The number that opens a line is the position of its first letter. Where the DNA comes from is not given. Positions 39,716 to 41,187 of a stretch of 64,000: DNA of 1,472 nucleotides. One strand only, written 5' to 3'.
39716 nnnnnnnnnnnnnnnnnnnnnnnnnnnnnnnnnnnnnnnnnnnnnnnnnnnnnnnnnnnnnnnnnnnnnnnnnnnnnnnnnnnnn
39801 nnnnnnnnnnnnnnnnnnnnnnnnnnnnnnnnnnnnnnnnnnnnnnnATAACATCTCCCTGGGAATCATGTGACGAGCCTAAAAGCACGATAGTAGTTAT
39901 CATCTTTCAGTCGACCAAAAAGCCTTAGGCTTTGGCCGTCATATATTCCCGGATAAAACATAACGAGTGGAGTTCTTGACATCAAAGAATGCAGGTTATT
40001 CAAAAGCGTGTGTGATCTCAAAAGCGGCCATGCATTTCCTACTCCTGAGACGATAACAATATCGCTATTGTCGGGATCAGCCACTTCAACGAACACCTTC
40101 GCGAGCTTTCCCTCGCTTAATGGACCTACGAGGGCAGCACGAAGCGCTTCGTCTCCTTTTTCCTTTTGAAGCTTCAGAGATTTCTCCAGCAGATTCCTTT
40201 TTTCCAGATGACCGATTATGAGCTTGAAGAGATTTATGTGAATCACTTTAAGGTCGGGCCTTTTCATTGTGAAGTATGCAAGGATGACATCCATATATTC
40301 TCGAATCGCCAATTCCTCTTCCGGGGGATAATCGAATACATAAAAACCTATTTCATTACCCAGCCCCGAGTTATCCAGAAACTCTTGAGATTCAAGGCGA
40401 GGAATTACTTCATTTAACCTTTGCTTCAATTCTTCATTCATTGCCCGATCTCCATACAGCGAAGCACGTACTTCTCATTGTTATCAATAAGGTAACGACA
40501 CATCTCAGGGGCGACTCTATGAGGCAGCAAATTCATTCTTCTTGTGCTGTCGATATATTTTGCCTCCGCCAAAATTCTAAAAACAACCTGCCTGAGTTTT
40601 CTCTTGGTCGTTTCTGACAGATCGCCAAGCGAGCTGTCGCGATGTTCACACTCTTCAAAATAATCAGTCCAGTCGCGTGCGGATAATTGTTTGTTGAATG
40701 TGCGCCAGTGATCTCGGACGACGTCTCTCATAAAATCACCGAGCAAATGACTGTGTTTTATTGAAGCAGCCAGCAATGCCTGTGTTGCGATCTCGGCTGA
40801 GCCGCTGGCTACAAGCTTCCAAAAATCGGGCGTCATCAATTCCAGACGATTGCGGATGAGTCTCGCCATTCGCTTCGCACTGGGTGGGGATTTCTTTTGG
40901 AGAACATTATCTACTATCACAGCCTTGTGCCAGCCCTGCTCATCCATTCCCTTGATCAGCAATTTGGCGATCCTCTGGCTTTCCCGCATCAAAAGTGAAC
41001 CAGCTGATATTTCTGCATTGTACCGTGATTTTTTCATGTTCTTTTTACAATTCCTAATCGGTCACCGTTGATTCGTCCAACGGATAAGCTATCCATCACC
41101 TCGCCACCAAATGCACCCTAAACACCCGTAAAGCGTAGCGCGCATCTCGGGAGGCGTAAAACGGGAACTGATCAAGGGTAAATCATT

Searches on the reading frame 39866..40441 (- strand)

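Call 27: search_protein_families(library=pfam, proteins=[window:39866-40441:-], max_evalue=0.001)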
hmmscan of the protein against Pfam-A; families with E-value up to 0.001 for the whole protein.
window:39866-40441:- (191 aa): 1 family
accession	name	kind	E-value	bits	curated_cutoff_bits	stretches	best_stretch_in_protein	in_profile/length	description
PF08747.16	BrxB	-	2.5e-41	141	26.8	1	68-189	2-124/124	BREX protein BrxB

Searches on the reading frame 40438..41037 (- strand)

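Call 27: search_protein_families(library=pfam, proteins=[window:40438-41037:-], max_evalue=0.001)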
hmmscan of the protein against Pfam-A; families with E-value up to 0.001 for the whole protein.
window:40438-41037:- (199 aa): 1 family
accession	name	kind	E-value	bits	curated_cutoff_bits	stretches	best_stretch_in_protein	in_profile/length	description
PF08849.17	BrxA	-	9.3e-55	185.6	23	1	5-186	2-183/184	BrxA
